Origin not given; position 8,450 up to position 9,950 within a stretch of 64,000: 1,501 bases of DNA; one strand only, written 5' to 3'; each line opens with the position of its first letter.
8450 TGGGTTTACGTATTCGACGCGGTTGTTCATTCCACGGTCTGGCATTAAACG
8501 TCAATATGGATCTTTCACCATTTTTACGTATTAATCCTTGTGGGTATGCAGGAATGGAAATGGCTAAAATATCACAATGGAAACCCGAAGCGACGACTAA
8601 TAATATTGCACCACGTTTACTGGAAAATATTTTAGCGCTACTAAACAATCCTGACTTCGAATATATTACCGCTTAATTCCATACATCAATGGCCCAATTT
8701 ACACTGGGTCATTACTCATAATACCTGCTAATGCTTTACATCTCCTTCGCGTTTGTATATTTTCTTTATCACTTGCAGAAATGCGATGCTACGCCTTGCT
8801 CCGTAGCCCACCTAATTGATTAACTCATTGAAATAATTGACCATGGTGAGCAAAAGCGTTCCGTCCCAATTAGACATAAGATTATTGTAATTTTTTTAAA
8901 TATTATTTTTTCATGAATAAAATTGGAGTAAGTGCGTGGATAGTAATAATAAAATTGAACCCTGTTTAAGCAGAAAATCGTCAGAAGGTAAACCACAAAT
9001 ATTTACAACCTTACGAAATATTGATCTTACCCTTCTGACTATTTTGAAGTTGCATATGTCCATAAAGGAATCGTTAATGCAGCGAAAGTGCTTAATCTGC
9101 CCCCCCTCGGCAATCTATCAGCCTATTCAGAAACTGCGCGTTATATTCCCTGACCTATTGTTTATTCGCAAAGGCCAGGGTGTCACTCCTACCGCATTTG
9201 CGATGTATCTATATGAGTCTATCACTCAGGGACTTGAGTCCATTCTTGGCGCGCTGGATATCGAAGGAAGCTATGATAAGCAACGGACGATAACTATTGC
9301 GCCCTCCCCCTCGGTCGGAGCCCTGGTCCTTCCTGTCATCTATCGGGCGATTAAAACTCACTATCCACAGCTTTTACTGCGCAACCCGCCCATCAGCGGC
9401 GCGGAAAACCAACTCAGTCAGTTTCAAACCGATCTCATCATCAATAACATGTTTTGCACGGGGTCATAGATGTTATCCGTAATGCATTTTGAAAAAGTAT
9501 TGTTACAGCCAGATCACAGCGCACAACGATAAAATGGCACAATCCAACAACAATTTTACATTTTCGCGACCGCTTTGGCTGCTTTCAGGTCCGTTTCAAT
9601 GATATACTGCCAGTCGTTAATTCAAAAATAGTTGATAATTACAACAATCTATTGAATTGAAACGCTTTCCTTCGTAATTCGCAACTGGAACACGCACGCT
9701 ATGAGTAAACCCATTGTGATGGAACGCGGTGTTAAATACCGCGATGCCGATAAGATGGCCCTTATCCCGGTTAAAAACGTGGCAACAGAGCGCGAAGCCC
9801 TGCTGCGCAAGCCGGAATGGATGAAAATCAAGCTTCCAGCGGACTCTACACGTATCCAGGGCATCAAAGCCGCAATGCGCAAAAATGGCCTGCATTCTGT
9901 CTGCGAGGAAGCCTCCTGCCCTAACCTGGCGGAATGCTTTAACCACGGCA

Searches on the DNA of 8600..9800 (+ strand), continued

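Call 21: search_dna_similar(query=window:9420-9489:+, collection=ecoli_genomes, mode=distant, max_evalue=1e-12, max_rows=60, rows=spread)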
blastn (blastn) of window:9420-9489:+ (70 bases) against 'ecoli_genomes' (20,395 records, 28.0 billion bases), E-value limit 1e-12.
Records with a match: 1050; places in all: 1050; records where one place covers at least 80% of the query: 1049.
Genomes with a match: 1050 of 5426; with a place that covers at least 80% of the query: 1049. Places per genome that has any: lowest 1, median 1, highest 1. On chromosomes: 1050 places; on plasmids: 0.
Best place of each record, by identity: >=99% 556; 95-99% 1; 90-95% 493.
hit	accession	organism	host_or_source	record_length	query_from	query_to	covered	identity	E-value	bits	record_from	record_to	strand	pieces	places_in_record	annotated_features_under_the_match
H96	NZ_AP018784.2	Escherichia coli strain SK1144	-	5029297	1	70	100%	100.0%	4e-27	127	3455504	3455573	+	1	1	YbeF family transcriptional regulator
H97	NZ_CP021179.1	Escherichia coli strain 81009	Homo sapiens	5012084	1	70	100%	100.0%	4e-27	127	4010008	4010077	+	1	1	YbeF family transcriptional regulator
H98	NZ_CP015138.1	Escherichia coli strain Ecol_732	Homo sapiens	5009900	1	70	100%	100.0%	4e-27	127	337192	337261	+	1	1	YbeF family transcriptional regulator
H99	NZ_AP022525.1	Escherichia coli strain THO-003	Homo sapiens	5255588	1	70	100%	100.0%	4e-27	127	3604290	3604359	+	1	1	YbeF family transcriptional regulator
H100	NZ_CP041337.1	Escherichia coli strain CCUG 73778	Homo sapiens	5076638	1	70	100%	100.0%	4e-27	127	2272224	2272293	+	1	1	YbeF family transcriptional regulator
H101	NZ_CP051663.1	Escherichia coli strain 1162invT2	Homo sapiens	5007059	1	70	100%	100.0%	4e-27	127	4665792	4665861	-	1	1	YbeF family transcriptional regulator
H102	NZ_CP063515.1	Escherichia coli strain EH01-18-04-A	Homo sapiens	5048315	1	70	100%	100.0%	4e-27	127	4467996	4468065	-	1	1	YbeF family transcriptional regulator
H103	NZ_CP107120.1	Escherichia coli strain S12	human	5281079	1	70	100%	100.0%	4e-27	127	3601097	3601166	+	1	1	YbeF family transcriptional regulator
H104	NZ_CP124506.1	Escherichia coli strain AVS0750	wastewater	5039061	1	70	100%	100.0%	4e-27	127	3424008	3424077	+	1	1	YbeF family transcriptional regulator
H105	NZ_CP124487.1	Escherichia coli strain AVS0542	environmental: river near WWTP effluent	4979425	1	70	100%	100.0%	4e-27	127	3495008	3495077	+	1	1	YbeF family transcriptional regulator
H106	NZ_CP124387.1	Escherichia coli strain AVS0972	wastewater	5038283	1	70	100%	100.0%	4e-27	127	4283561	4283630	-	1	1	YbeF family transcriptional regulator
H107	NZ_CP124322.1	Escherichia coli strain AVS0717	wastewater treatment plant efflux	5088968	1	70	100%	100.0%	4e-27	127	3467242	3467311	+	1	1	YbeF family transcriptional regulator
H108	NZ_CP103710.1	Escherichia coli O25b:H4-ST131 strain ST131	Homo sapiens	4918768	1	70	100%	100.0%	4e-27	127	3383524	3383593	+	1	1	YbeF family transcriptional regulator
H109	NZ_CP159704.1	Escherichia coli strain Z135-7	hospital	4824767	1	70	100%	100.0%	4e-27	127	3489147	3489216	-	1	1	YbeF family transcriptional regulator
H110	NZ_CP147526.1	Escherichia coli strain GN03449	Homo sapiens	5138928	1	70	100%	100.0%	4e-27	127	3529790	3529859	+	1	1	YbeF family transcriptional regulator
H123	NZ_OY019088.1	Escherichia coli O25b:H4-ST131 strain ST131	Homo sapiens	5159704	1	70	100%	100.0%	4e-27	127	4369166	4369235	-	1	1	YbeF family transcriptional regulator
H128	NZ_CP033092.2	Escherichia coli DSM 30083 = JCM 1649 = ATCC 11775 strain ...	-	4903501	1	70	100%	92.9%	5e-20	104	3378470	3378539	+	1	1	LysR family transcriptional regulator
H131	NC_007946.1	Escherichia coli UTI89 strain UTI89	-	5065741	1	70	100%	92.9%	5e-20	104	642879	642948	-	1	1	YbeF family transcriptional regulator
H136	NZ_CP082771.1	Escherichia coli LF82 strain LF82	Homo sapiens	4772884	1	70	100%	92.9%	5e-20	104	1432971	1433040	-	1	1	YbeF family transcriptional regulator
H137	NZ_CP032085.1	Escherichia coli strain ATCC 25922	Homo sapiens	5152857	1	70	100%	92.9%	5e-20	104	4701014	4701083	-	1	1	YbeF family transcriptional regulator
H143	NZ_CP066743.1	Escherichia coli strain UPEC 536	Homo sapiens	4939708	1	70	100%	92.9%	5e-20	104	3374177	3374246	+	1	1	LysR family transcriptional regulator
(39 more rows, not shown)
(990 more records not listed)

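Call 22: get_annotated_region(hit=H131, flank=900)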
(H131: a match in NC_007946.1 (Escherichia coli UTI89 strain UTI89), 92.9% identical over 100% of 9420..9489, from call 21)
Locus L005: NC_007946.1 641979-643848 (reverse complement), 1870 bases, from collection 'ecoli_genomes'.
description: Escherichia coli UTI89, complete sequence
organism: Escherichia coli UTI89 strain UTI89 (NCBI taxid 364106)
replicon: chromosome; assembly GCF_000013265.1
host: -; source: -; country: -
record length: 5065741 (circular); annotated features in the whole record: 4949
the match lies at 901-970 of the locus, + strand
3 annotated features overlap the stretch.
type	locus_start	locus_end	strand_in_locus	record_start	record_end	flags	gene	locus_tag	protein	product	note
CDS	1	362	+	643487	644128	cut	lipB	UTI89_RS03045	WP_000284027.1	lipoyl(octanoyl) transferase LipB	-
CDS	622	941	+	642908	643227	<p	-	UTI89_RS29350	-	YbeF family transcriptional regulator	frameshifted; incomplete; partial in the middle of a contig; missing C-terminus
CDS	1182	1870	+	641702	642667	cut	lipA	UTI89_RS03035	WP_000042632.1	lipoyl synthase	-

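Call 23: get_annotated_region(hit=H143, flank=900)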
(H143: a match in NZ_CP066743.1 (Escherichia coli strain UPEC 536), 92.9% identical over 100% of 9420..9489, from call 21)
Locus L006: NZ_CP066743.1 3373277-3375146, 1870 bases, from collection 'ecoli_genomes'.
description: Escherichia coli strain UPEC 536 chromosome, complete genome
organism: Escherichia coli strain UPEC 536 (NCBI taxid 562)
replicon: chromosome; assembly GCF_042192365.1
host: Homo sapiens; source: urine; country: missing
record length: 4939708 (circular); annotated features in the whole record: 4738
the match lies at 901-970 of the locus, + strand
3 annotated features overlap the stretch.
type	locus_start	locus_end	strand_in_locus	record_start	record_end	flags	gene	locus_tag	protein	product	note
CDS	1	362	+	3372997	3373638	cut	lipB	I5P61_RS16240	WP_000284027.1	lipoyl(octanoyl) transferase LipB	-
CDS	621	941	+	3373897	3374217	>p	-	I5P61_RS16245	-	LysR family transcriptional regulator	frameshifted; incomplete; partial in the middle of a contig; missing C-terminus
CDS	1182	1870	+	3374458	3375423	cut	lipA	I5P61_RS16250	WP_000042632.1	lipoyl synthase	-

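Call 24: get_annotated_region(hit=H128, flank=900)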
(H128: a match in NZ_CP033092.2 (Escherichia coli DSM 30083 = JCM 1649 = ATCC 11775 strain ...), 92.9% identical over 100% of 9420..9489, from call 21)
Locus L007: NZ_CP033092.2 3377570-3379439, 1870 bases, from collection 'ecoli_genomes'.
description: Escherichia coli DSM 30083 = JCM 1649 = ATCC 11775 chromosome, complete genome
organism: Escherichia coli DSM 30083 = JCM 1649 = ATCC 11775 strain ATCC 11775 (NCBI taxid 866789)
replicon: chromosome; assembly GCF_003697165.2
host: -; source: -; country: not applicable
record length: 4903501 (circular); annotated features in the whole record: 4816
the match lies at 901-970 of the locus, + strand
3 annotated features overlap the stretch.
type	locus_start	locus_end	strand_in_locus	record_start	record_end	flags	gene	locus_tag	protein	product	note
CDS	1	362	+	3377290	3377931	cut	lipB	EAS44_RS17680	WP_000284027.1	lipoyl(octanoyl) transferase LipB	-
CDS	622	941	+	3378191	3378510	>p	-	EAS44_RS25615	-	LysR family transcriptional regulator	frameshifted; incomplete; partial in the middle of a contig; missing C-terminus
CDS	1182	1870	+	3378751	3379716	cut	lipA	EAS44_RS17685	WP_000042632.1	lipoyl synthase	-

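Call 25: get_annotated_region(hit=H137, flank=900)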
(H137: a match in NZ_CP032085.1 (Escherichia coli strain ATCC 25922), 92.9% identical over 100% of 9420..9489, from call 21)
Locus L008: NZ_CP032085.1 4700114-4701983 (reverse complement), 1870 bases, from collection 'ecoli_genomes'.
description: Escherichia coli strain ATCC 25922 chromosome, complete genome
organism: Escherichia coli strain ATCC 25922 (NCBI taxid 562)
replicon: chromosome; assembly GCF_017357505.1
host: Homo sapiens; source: -; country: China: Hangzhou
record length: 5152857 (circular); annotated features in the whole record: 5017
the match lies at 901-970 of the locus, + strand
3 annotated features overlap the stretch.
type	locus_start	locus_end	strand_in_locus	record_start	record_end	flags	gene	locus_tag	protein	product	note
CDS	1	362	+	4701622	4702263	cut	lipB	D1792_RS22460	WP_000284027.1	lipoyl(octanoyl) transferase LipB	-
CDS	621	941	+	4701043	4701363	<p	-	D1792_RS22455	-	YbeF family transcriptional regulator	frameshifted; incomplete; partial in the middle of a contig; missing C-terminus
CDS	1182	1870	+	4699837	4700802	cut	lipA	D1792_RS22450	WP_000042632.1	lipoyl synthase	-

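Call 26: get_annotated_region(hit=H136, flank=900)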
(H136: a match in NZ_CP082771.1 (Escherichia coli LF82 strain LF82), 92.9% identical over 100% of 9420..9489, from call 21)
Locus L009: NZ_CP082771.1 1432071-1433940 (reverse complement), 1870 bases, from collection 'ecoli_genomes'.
description: Escherichia coli LF82 chromosome, complete genome
organism: Escherichia coli LF82 strain LF82 (NCBI taxid 591946)
replicon: chromosome; assembly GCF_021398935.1
host: Homo sapiens; source: stool; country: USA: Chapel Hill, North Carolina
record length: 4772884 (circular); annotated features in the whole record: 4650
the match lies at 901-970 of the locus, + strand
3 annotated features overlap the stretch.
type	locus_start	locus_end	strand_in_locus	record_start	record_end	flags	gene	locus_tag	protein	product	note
CDS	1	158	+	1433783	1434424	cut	lipB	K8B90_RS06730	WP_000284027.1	lipoyl(octanoyl) transferase LipB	-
CDS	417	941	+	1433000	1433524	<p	-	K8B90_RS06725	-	YbeF family transcriptional regulator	frameshifted; incomplete; partial in the middle of a contig; missing C-terminus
CDS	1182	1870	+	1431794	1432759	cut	lipA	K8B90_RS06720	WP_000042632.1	lipoyl synthase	-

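Call 27: get_annotated_region(hit=H53, flank=1000)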
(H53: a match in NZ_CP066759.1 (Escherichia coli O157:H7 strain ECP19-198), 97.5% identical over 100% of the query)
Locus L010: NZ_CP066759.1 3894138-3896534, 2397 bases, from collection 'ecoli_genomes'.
description: Escherichia coli O157:H7 strain ECP19-198 chromosome, complete genome
organism: Escherichia coli O157:H7 strain ECP19-198 (NCBI taxid 83334)
replicon: chromosome; assembly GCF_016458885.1
host: -; source: missing; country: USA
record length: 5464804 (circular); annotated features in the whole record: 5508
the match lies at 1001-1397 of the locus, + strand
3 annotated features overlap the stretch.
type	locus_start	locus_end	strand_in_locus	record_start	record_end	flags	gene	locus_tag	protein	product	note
CDS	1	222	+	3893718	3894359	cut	lipB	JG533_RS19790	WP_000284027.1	lipoyl(octanoyl) transferase LipB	-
CDS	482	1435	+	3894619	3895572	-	ybeF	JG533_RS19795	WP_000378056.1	YbeF family transcriptional regulator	-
CDS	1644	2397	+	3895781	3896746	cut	lipA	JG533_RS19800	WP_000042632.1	lipoyl synthase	-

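Call 28: get_annotated_region(hit=H52, flank=1000)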
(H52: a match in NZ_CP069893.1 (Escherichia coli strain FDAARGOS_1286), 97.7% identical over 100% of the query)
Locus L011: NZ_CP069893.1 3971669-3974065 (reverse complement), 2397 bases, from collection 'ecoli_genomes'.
description: Escherichia coli strain FDAARGOS_1286 chromosome, complete genome
organism: Escherichia coli strain FDAARGOS_1286 (NCBI taxid 562)
replicon: chromosome; assembly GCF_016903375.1
host: Homo sapiens; source: missing; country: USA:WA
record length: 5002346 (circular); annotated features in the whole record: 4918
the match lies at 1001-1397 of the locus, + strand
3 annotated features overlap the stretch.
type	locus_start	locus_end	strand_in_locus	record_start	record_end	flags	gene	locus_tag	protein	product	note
CDS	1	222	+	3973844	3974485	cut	lipB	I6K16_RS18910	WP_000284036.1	lipoyl(octanoyl) transferase LipB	-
CDS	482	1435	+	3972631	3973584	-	ybeF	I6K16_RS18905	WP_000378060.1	YbeF family transcriptional regulator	-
CDS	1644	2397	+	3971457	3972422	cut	lipA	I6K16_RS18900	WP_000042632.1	lipoyl synthase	-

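Call 29: get_annotated_region(hit=H49, flank=1000)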
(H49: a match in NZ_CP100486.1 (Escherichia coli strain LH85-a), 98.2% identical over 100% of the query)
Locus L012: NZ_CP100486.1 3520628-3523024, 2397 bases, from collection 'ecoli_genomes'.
description: Escherichia coli strain LH85-a chromosome, complete genome
organism: Escherichia coli strain LH85-a (NCBI taxid 562)
replicon: chromosome; assembly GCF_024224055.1
host: Gallus gallus domesticus; source: pooled poultry feces; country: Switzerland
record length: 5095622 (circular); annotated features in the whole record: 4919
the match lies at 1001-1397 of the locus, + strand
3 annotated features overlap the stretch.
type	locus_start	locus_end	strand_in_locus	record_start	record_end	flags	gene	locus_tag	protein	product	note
CDS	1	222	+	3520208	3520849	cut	lipB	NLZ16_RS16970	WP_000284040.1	lipoyl(octanoyl) transferase LipB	-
CDS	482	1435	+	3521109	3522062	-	ybeF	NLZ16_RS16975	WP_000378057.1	YbeF family transcriptional regulator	-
CDS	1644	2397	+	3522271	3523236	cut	lipA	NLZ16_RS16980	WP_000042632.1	lipoyl synthase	-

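Call 30: get_annotated_region(hit=H55, flank=1500)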
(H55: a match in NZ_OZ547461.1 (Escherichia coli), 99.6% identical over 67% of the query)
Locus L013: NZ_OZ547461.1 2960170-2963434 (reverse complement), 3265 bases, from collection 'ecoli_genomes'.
description: Escherichia coli isolate AB66 chromosome 1, complete sequence
organism: Escherichia coli (NCBI taxid 562)
replicon: chromosome; assembly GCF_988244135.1
host: Homo sapiens; source: rectal screening swab; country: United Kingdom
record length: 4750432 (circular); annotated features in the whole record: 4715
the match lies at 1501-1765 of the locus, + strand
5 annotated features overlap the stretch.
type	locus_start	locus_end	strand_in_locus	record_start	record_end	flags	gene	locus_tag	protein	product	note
CDS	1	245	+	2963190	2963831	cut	lipB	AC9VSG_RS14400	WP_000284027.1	lipoyl(octanoyl) transferase LipB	-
CDS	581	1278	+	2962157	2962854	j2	-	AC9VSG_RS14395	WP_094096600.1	IS1-like element IS1A family transposase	programmed frameshift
CDS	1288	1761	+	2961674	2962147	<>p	-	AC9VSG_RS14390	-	LysR substrate-binding domain-containing protein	incomplete; partial in the middle of a contig; missing N-terminus and C-terminus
CDS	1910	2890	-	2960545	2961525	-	-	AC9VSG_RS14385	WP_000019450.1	IS5-like element ISKpn26 family transposase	-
CDS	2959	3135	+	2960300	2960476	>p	-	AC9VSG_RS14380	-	YbeF family transcriptional regulator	incomplete; partial in the middle of a contig; missing N-terminus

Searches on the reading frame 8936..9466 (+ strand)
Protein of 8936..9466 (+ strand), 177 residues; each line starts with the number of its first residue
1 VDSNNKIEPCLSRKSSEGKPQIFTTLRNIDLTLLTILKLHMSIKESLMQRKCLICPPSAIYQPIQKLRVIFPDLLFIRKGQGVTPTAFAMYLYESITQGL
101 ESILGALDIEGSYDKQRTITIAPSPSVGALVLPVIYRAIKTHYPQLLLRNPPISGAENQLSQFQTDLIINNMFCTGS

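Call 17: search_protein_families(proteins=[window:8936-9466:+], library=ncbifam, max_evalue=0.01)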
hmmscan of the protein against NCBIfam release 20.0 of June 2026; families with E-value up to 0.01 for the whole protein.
window:8936-9466:+ (177 aa): 10 families
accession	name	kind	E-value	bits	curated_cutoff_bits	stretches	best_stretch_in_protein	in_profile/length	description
NF008554.1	PRK11482.1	equivalog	1.5e-78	264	277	1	1-176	1-176/317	YbeF family transcriptional regulator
NF047710.1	TransRegCitRGProt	equivalog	4.1e-13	49.3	400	1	26-170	7-154/295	DNA-binding transcriptional repressor CitR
NF007063.1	PRK09508.1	equivalog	4.3e-12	45.9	262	1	23-147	9-135/307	transcriptional regulator LeuO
NF050187.1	TransRegBsrAPseudo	equivalog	6.1e-10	38.7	480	1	24-169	3-152/298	LysR family transcriptional regulator BsrA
NF007581.0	PRK10216.1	equivalog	4.4e-07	29.3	314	1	25-146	4-126/319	HTH-type transcriptional regulator YidZ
NF040786.1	LysR_Sec_metab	equivalog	0.00022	20.3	250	1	58-146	30-120/298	selenium metabolism-associated LysR family transcriptional regulator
NF053705.1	TransRegGltCGpos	equivalog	0.0011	18.3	350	1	58-147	30-121/300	glutamate biosynthesis transcriptional regulator GltC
TIGR03418.1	chol_sulf_TF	equivalog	0.0024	16.9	324.8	1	59-145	31-117/291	choline sulfate utilization transcriptional regulator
NF052633.1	LysR_TF_PsrA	exception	0.0027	16.7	540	1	53-148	29-126/297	L-proline-binding transcription factor PsrA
NF008352.0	PRK11139.1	subfamily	0.0092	15.1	288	0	58-148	35-125/305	transcriptional regulator GcvA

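Call 19: profile_search(protein=window:8936-9466:+)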
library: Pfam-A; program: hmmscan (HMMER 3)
A. the first sequence (177 residues): domains with independent E <= 10: 1; with E <= 0.001: 0
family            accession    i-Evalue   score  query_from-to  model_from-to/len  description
HTH_1             PF00126.33      0.014    15.8      56-89         26-59/60  Bacterial regulatory helix-turn-helix protein, lysR family

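Call 35: list_cluster_members(proteins=[window:8936-9466:+])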
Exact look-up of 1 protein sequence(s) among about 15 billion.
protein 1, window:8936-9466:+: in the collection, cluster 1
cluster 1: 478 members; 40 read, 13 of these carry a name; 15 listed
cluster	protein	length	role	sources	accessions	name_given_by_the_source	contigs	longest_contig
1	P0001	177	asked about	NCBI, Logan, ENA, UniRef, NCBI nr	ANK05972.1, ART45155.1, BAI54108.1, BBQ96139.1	transcriptional regulator [Escherichia coli] | Transcriptional regulator n=3 Tax=Escherichia coli TaxID=562 RepID=A0AA36KVH5_ECOLX | Transcriptional regulator, LysR family protein [Escherichia coli O25b:H4]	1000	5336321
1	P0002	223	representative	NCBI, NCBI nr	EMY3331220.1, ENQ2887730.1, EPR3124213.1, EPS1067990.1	YbeF family transcriptional regulator, partial [Escherichia coli] | DNA-binding transcriptional regulator [Escherichia coli]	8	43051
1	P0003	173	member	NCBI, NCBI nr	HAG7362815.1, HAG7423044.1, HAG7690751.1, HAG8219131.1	TPA: LysR family transcriptional regulator, partial [Escherichia coli] | LysR family transcriptional regulator [Escherichia coli]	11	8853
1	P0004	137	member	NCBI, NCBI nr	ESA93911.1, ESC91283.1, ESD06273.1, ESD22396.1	hypothetical protein HMPREF1601_00398 [Escherichia coli 907779]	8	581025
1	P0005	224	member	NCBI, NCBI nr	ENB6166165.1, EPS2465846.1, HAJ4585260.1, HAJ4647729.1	DNA-binding transcriptional regulator, partial [Escherichia coli] | DNA-binding transcriptional regulator [Escherichia coli]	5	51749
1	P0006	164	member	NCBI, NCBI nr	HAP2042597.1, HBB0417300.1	TPA: LysR family transcriptional regulator, partial [Escherichia coli] | LysR family transcriptional regulator [Escherichia coli]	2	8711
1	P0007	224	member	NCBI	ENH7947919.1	DNA-binding transcriptional regulator, partial [Shigella flexneri]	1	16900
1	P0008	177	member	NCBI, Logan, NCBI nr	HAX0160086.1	TPA: LysR family transcriptional regulator [Escherichia coli QU090] | LysR family transcriptional regulator [Escherichia coli QU090]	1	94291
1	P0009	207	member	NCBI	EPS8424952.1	YbeF family transcriptional regulator, partial [Escherichia coli]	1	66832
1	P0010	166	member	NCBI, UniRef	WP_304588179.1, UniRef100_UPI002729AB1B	LysR substrate-binding domain-containing protein, partial [uncultured Escherichia sp.] | LysR substrate-binding domain-containing protein n=1 Tax=uncultured Escherichia sp. ...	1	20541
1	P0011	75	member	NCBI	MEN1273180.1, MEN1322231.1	hypothetical protein AAIH08_35195, partial [Pseudomonas aeruginosa]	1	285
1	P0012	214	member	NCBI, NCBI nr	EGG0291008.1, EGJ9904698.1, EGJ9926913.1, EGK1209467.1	DNA-binding transcriptional regulator, partial [Shigella flexneri] | DNA-binding transcriptional regulator [Shigella flexneri]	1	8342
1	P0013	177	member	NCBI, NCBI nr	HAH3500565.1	TPA: LysR family transcriptional regulator [Escherichia coli] | LysR family transcriptional regulator [Escherichia coli]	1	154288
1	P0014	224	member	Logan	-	-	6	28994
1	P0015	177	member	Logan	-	-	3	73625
